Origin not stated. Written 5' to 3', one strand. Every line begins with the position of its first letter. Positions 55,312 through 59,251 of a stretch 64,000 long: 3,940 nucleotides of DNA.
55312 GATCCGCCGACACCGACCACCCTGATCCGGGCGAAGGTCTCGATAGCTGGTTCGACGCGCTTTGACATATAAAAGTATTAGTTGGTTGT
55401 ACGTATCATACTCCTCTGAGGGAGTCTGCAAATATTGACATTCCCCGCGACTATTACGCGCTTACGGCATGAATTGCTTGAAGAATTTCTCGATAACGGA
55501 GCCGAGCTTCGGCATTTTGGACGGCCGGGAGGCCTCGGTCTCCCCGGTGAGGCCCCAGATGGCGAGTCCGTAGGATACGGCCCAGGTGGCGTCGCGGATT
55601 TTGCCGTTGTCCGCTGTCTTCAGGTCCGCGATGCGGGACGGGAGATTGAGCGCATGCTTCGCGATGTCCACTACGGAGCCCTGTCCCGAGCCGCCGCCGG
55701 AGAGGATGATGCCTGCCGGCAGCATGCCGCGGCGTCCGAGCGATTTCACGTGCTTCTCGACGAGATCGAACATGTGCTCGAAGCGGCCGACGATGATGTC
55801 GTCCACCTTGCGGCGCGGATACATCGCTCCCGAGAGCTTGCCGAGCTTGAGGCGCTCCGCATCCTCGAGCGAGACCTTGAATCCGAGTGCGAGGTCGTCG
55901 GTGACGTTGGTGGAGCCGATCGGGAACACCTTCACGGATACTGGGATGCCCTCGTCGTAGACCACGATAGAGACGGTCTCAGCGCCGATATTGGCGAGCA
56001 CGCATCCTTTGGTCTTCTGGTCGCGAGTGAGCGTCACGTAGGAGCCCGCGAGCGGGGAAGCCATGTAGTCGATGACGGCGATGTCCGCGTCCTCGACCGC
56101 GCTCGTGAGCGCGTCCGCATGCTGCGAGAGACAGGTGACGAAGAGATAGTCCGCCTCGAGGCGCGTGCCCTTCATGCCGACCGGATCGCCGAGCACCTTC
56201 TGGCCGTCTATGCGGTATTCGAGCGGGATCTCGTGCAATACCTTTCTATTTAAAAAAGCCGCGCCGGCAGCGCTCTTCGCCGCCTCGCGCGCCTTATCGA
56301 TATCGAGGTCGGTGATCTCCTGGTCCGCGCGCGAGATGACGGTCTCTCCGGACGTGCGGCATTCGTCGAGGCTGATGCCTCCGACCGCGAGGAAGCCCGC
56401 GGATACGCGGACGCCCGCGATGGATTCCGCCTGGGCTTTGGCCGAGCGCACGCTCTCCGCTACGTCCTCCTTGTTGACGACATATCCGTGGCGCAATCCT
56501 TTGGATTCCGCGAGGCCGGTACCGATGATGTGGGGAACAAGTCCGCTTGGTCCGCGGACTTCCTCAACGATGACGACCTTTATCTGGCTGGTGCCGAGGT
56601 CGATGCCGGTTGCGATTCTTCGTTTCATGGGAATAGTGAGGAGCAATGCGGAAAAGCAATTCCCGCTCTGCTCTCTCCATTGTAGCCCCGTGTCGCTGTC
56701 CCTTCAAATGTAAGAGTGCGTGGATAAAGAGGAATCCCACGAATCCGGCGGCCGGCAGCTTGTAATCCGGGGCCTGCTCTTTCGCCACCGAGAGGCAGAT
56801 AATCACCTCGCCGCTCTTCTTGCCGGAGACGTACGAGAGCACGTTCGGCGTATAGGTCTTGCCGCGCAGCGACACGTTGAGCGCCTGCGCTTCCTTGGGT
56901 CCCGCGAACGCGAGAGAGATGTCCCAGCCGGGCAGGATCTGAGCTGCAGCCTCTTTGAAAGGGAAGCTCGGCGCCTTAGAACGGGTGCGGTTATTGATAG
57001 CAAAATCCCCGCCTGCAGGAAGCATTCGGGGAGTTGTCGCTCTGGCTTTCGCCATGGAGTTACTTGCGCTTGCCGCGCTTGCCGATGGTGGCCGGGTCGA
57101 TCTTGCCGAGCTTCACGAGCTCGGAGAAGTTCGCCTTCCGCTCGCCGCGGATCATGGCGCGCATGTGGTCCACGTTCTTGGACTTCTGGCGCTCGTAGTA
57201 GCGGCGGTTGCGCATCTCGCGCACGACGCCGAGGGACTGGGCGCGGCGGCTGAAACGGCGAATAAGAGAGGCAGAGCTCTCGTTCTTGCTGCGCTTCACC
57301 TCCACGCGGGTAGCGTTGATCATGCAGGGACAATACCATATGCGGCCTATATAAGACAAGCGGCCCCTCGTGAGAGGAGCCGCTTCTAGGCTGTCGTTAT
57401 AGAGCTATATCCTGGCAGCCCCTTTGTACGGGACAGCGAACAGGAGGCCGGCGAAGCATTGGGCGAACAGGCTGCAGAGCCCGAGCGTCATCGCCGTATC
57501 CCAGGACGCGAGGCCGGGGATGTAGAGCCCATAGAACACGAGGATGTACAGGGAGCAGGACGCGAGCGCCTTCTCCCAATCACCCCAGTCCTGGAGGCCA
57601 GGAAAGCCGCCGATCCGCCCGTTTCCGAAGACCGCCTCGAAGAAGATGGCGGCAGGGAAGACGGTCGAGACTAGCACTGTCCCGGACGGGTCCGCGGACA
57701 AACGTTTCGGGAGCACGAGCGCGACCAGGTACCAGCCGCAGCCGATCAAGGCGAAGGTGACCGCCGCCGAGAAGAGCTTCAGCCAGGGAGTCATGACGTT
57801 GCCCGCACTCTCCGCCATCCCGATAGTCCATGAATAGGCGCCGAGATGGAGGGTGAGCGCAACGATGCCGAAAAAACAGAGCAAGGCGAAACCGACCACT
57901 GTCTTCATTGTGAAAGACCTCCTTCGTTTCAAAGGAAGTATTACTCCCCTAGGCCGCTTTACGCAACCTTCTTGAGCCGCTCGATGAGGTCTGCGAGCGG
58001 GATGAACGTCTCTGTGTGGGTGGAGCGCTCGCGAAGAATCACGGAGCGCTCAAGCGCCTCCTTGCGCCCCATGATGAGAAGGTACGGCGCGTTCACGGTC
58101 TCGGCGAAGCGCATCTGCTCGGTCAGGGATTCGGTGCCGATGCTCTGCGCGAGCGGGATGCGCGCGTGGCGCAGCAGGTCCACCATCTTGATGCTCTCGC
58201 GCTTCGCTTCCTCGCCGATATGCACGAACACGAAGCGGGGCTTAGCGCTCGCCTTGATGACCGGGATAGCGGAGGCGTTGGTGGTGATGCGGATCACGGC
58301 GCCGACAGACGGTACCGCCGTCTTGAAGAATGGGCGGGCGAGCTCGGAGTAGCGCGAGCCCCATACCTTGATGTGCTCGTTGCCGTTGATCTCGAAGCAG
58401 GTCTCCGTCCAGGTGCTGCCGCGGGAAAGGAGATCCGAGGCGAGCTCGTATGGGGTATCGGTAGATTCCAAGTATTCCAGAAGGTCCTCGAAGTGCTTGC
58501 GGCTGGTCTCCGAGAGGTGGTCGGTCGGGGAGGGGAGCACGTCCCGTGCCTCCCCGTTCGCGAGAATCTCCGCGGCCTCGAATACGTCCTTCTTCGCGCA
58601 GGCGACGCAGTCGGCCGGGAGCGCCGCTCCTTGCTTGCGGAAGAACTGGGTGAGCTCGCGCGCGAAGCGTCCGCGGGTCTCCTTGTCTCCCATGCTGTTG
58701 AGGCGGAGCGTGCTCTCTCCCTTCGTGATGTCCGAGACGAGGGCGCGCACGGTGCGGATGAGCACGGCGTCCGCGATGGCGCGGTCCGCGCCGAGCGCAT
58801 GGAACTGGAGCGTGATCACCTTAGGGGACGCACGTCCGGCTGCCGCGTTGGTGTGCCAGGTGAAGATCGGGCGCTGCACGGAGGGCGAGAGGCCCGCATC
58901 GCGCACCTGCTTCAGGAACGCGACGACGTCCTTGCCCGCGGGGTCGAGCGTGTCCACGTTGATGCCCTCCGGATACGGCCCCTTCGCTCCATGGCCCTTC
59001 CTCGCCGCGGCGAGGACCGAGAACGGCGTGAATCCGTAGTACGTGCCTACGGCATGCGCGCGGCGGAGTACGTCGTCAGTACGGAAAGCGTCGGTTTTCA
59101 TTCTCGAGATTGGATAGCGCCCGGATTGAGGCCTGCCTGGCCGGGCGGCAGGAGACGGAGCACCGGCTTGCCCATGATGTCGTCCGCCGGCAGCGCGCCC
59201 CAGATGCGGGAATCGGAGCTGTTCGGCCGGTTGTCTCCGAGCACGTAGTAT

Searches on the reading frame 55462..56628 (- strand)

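Call 55: search_protein_families(library=pfam, proteins=[window:55462-56628:-], max_evalue=0.00001)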
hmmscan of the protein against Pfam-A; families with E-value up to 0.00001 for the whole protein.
window:55462-56628:- (388 aa): 2 families
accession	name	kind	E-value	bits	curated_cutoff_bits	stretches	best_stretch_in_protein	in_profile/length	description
PF14450.12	FtsA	-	1.5e-19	71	31.8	1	210-354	1-127/127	Cell division protein FtsA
PF02491.25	SHS2_FTSA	-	3.4e-16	59.8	25.4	1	92-165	9-79/79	SHS2 domain inserted in FTSA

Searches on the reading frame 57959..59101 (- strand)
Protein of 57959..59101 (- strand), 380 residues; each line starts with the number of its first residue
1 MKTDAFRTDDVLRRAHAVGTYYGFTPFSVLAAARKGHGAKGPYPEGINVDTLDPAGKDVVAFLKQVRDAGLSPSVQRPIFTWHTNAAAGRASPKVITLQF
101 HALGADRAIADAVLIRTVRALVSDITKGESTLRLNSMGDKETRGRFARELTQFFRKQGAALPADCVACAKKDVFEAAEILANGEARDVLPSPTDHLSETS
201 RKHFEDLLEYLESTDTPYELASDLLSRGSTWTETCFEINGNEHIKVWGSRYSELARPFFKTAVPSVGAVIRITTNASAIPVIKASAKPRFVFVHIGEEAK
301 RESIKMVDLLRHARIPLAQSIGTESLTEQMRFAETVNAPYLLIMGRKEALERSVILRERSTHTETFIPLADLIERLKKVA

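Call 55: search_protein_families(library=pfam, proteins=[window:57959-59101:-], max_evalue=0.00001)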
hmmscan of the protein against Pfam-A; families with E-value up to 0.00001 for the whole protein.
window:57959-59101:- (380 aa): 1 family
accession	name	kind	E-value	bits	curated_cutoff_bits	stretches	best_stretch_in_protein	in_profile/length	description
PF03129.25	HGTP_anticodon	-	4.9e-07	30.3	21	1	293-378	5-93/94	Anticodon binding domain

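Call 64: search_protein_families(library=ncbifam, proteins=[window:57959-59101:-], max_evalue=0.00001)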
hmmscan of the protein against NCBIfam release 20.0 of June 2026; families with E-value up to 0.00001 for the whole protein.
window:57959-59101:- (380 aa): 1 family
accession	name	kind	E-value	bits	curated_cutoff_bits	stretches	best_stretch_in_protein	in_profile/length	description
TIGR00442.1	hisS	equivalog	5e-26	91.6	286.75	1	100-366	125-403/406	histidine--tRNA ligase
